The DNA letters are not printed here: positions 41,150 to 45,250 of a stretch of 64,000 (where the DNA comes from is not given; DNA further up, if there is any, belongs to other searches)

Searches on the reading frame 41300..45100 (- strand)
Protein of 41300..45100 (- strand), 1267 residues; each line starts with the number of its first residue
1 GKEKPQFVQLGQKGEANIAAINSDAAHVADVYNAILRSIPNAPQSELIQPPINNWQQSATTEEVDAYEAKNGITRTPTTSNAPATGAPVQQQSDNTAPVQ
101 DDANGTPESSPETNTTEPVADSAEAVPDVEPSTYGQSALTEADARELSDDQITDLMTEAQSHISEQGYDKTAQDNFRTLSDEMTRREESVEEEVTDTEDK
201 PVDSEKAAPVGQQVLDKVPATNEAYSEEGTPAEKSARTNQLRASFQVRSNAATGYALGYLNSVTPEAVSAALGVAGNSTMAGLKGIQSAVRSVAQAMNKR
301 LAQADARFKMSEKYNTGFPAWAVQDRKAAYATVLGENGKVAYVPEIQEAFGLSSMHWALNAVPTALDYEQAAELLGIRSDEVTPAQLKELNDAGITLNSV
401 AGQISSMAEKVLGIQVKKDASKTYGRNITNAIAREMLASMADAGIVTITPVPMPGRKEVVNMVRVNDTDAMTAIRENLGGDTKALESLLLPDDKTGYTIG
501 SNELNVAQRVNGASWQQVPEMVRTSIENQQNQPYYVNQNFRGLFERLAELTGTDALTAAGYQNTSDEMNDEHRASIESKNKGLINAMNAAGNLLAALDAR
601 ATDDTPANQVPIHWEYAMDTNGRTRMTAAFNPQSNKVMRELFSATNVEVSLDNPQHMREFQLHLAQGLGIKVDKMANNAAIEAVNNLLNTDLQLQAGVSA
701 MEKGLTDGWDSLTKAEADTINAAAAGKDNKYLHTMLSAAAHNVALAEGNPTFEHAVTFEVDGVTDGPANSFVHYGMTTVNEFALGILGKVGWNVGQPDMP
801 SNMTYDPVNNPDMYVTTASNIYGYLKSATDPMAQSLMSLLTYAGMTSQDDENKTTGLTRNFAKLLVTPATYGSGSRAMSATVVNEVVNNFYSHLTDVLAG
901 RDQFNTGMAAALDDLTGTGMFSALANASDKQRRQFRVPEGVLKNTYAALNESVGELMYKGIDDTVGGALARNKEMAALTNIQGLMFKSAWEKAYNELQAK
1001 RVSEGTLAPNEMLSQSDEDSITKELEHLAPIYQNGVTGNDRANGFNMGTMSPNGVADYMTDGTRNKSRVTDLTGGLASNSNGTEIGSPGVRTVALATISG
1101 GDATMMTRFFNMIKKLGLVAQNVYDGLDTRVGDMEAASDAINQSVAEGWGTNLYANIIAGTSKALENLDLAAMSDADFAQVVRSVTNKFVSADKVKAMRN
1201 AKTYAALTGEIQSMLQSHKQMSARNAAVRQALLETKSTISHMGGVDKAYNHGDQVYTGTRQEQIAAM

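Call 38: search_solved_structures(query=window:41300-45100:-, show_alignments=1, max_evalue=0.00001)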
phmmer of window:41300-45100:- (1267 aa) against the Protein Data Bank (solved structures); distinct sequences matched with E-value up to 0.00001: 7.
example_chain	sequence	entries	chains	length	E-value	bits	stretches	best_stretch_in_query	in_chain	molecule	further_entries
2po4_A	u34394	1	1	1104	6.8e-46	159.9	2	341-911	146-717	Virion RNA polymerase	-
3c2p_A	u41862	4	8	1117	6.9e-46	159.9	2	341-911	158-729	Virion RNA polymerase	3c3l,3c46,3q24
3q0a_A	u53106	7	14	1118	6.9e-46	159.9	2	341-911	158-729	Virion RNA polymerase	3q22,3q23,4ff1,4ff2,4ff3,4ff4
11fw_A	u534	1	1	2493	3.5e-45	157.6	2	341-911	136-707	Virion DNA-directed RNA polymerase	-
11go_A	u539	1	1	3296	8.7e-43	149.6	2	96-911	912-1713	Virion DNA-directed RNA polymerase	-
11gp_A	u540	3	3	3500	9e-43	149.6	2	96-911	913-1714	Virion DNA-directed RNA polymerase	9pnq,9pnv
9pnr_A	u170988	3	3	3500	9.1e-43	149.6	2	96-911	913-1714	Virion DNA-directed RNA polymerase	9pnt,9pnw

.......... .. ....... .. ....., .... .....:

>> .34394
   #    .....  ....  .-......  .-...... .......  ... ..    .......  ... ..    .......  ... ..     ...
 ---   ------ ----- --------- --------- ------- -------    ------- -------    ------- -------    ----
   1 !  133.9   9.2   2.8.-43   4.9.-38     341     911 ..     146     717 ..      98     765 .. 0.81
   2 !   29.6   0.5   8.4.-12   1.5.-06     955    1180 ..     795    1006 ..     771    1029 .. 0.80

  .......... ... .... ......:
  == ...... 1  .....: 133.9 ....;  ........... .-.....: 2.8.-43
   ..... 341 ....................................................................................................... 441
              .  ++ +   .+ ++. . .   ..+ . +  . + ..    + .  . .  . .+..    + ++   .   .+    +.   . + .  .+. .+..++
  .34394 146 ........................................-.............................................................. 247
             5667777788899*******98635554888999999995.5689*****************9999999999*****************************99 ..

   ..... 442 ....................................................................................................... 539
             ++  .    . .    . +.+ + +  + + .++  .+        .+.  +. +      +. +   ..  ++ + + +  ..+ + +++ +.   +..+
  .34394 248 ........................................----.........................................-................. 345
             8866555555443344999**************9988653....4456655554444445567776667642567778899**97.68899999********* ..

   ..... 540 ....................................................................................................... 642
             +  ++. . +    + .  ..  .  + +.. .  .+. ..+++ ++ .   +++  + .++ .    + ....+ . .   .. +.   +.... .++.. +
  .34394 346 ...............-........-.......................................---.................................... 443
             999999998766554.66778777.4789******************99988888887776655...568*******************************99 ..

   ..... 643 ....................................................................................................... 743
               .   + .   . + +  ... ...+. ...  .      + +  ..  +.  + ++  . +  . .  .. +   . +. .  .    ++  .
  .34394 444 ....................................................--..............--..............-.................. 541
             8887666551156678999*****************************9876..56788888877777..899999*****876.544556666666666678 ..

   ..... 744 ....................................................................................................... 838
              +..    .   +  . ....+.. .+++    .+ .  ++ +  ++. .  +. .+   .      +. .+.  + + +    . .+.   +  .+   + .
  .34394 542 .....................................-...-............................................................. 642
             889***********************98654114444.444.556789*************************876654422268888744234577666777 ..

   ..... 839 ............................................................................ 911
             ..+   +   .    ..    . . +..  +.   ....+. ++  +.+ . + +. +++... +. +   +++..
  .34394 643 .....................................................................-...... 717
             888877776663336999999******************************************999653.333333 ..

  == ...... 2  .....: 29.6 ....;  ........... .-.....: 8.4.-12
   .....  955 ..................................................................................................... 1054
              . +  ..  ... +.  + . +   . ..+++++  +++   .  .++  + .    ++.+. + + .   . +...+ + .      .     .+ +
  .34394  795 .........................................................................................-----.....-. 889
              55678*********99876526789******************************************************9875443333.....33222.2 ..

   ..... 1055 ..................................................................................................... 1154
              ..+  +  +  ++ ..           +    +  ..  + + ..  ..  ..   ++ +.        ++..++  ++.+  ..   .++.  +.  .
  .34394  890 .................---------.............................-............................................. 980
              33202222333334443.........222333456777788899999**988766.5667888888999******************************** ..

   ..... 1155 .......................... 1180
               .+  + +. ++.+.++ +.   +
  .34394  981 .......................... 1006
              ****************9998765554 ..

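Call 51: search_dna_similar(query=window:41300-45100:-, collection=phages, mode=protein, max_rows=60, rows=spread)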
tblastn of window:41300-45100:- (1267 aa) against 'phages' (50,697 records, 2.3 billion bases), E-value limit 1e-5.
Records with a match: 365; places in all: 365; records where one place covers at least 80% of the query: 11.
Best place of each record, by identity: >=99% 2; 80-90% 1; <60% 362.
By first word of the organism name: Pseudomonas 97; Escherichia 68; Vibrio 44; Klebsiella 21; Erwinia 20; Achromobacter 17; Rhizobium 16; Salmonella 11; Stenotrophomonas 10; Ruegeria 7; and 18 more.
By host as written in the record: - 47; Pseudomonas aeruginosa 35; Escherichia coli 28; Klebsiella pneumoniae 13; Achromobacter xylosoxidans I2BC 12; Pseudomonas aeruginosa ATCC 27853 12; Pseudomonas aeruginosa PAO1 11; Erwinia amylovora 8; and 100 more.
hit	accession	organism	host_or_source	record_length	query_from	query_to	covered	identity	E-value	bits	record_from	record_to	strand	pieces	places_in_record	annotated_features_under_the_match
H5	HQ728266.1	Erwinia phage vB_EamP-S6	Erwinia amylovora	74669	1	1267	100%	100.0%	0e+0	2437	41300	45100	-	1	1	virion encapsidated RNAP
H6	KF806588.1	Erwinia phage Ea9-2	Erwinia amylovora strain Ea17-1-1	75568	147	1254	87%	23.7%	9e-24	115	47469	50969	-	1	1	virion-associated RNA polymerase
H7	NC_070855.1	Rhizobium phage RHEph22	Rhizobium phaseoli sv. phaseoli R744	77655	243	1251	80%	23.7%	8e-35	152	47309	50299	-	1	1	virion RNA polymerase protein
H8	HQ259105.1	Escherichia phage vB_EcoP_G7C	-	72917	297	1267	77%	23.6%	2e-34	150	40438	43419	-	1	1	virion RNA polymerase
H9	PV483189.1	Pantoea phage G19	Pantoea agglomerans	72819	348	1157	64%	27.8%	2e-58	229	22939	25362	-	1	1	metallopeptidase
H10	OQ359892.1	Salmonella phage vB_SenP_UTK0002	Salmonella enterica subsp. enterica ...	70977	335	1266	74%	23.8%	3e-34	150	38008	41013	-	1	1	hypothetical protein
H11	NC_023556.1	Achromobacter phage JWAlpha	Achromobacter xylosoxidans DSM 11852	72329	337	1267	73%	23.7%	1e-35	154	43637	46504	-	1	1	virion RNA polymerase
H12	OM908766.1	Salmonella phage S5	Salmonella sp.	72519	335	1250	72%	23.6%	4e-34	149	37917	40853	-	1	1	none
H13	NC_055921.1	Salmonella phage vB_SalP_TR2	Salmonella enterica subsp. enterica ...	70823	335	1250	72%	23.4%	2e-38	164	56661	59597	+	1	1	virion RNA polymerase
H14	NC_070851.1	Rhizobium phage RHph_N38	Rhizobium phaseoli BRASIL5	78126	368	1254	70%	23.9%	5e-36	155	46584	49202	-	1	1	virion RNA polymerase protein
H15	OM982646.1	Escherichia phage ST4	Escherichia coli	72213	345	1184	66%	24.6%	6e-32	142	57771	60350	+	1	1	DNA polymerase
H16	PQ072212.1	Erwinia phage Fifi051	Erwinia amylovora YBK14808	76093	336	1263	73%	21.9%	1e-22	112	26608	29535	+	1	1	virion RNA polymerase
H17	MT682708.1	Escherichia phage vB_EcoP_SP5M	waste water from pig farming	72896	345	1184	66%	24.0%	5e-32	142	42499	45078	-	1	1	virion RNA polymerase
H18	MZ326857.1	Stenotrophomonas phage Piffle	Stenotrophomonas maltophilia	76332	337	1185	67%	23.5%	4e-30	136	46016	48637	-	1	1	DNA-directed RNA polymerase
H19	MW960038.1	Rhizobium phage RHph_X3_15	Sinorhizobium americanum X3_15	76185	332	1157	65%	24.0%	7e-36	155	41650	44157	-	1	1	virion RNA polymerase protein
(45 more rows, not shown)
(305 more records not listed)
